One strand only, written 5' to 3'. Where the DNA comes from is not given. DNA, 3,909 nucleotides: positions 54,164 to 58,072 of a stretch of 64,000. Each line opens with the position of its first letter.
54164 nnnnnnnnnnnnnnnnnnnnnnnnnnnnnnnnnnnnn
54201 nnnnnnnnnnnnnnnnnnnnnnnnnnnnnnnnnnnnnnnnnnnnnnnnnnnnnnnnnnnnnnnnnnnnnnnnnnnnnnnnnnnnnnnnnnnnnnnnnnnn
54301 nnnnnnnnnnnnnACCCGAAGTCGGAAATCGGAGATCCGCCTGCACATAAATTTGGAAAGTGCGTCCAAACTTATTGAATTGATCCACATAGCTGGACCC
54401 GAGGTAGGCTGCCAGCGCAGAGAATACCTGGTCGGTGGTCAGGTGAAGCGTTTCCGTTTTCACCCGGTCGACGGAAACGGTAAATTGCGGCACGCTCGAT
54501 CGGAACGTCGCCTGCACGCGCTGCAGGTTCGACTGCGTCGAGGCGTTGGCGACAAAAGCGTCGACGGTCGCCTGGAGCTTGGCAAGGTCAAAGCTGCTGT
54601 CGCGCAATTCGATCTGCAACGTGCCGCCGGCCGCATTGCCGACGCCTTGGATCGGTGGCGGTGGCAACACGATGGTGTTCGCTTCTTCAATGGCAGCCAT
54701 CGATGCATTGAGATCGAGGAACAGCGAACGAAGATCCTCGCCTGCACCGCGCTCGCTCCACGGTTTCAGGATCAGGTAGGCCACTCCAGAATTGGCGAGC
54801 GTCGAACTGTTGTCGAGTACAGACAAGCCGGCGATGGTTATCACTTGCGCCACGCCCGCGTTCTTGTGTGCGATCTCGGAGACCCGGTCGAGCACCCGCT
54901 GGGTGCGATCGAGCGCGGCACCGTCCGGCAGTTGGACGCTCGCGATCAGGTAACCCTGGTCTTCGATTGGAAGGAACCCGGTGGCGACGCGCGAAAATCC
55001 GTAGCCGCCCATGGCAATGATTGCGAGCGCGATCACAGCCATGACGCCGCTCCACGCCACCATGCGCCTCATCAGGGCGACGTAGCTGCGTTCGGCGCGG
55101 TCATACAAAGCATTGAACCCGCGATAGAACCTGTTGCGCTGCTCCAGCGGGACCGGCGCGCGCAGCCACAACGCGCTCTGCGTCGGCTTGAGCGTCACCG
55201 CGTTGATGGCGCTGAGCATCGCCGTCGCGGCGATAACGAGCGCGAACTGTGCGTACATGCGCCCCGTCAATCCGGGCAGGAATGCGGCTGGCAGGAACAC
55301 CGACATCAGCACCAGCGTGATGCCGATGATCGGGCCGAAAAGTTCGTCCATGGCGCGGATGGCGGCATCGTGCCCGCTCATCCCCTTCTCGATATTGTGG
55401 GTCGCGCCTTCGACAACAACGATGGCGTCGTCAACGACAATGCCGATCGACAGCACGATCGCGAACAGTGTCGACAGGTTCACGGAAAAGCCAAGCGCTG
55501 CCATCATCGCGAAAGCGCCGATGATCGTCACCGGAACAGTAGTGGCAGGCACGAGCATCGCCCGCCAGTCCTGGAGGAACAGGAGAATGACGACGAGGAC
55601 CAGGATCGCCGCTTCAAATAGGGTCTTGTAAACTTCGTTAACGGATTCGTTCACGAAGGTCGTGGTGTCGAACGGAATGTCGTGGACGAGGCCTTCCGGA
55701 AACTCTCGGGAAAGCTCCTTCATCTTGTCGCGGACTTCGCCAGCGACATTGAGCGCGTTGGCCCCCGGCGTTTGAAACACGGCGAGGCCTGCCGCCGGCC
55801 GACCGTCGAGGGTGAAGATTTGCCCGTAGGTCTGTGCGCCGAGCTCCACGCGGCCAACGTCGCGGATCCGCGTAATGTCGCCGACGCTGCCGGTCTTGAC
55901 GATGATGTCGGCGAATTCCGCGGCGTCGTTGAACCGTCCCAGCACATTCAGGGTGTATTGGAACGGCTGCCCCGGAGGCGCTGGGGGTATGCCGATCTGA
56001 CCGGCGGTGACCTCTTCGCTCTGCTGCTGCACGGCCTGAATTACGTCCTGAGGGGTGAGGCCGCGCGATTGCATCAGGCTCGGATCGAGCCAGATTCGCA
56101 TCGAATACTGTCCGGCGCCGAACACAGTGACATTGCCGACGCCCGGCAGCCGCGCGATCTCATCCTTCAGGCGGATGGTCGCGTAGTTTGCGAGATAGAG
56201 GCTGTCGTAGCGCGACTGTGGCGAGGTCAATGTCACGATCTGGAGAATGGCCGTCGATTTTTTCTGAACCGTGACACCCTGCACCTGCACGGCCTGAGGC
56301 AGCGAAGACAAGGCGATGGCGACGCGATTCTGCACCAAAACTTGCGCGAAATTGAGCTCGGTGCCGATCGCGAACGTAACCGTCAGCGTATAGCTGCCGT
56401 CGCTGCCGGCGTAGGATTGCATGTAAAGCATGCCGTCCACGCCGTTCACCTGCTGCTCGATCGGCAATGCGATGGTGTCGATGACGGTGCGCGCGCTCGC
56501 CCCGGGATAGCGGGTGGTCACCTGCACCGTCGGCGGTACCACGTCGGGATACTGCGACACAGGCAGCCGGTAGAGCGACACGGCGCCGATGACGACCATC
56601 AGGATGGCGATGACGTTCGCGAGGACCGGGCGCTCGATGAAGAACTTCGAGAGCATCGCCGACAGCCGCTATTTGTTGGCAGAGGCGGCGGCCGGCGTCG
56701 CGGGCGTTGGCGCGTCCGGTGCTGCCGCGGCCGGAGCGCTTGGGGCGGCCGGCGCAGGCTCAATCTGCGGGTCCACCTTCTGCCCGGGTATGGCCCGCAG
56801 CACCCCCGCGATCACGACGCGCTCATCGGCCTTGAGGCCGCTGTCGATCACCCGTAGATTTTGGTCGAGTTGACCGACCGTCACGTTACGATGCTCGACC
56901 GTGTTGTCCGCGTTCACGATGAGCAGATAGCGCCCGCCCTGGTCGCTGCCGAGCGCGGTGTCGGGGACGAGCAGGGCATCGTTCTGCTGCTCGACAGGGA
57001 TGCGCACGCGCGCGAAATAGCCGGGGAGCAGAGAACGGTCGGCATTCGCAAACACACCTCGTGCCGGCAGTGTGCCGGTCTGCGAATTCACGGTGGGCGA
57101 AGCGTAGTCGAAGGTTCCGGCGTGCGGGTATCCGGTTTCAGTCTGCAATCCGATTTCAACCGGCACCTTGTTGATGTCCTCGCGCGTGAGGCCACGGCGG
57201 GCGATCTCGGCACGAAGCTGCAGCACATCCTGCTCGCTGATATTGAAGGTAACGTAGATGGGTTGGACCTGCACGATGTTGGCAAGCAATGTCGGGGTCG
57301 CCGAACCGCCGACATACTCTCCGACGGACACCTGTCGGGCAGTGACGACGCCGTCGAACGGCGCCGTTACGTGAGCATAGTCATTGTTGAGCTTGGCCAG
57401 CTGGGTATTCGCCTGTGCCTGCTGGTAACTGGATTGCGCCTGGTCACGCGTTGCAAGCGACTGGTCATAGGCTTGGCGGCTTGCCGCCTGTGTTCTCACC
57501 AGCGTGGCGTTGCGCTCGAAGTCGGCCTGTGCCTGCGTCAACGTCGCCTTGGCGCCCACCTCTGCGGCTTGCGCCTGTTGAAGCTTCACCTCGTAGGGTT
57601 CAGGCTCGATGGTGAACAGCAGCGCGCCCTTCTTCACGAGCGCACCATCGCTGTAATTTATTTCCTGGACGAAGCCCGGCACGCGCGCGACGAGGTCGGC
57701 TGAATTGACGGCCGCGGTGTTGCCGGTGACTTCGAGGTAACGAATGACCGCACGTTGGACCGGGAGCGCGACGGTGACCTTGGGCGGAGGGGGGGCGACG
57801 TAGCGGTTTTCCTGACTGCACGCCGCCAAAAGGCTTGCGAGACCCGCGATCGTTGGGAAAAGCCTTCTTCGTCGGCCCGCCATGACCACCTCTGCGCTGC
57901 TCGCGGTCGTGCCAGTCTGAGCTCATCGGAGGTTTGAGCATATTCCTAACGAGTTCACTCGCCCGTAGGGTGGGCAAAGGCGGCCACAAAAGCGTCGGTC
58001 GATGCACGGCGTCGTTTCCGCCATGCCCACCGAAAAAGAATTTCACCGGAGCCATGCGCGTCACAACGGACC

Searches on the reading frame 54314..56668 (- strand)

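Call 16: search_protein_families(library=pfam, proteins=[window:54314-56668:-], max_evalue=0.001)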
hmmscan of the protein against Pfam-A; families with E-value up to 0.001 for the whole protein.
window:54314-56668:- (785 aa): 1 family
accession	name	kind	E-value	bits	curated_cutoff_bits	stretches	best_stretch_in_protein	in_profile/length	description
PF00873.25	ACR_tran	-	1.1e-220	735.6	28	1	7-781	2-768/1021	AcrB/AcrD/AcrF family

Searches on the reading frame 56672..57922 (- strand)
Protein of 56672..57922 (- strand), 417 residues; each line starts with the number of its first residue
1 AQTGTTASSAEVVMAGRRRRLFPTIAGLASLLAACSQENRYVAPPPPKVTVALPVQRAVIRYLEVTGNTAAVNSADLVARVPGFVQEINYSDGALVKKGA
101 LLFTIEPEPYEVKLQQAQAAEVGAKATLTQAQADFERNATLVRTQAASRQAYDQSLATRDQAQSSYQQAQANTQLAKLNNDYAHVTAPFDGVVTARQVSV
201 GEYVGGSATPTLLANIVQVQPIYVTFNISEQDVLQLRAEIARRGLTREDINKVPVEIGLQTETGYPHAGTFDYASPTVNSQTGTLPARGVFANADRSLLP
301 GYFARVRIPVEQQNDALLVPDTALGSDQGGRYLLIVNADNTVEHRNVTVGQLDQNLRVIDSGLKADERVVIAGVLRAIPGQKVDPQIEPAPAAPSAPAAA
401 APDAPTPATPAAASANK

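Call 47: search_protein_families(library=pfam, proteins=[window:56672-57922:-])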
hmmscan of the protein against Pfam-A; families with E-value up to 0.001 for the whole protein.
window:56672-57922:- (417 aa): 3 families
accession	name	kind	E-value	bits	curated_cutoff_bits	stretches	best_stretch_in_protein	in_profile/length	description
PF16576.10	HlyD_D23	-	9.1e-18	64.8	30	1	76-304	21-214/214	Barrel-sandwich domain of CusB or HlyD membrane-fusion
PF13437.12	HlyD_3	-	5.3e-12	46.9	22.2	1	185-300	2-105/106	HlyD family secretion protein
PF13533.13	Biotin_lipoyl_2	-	0.0001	22.5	29.8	0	79-106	5-32/32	Biotin-lipoyl like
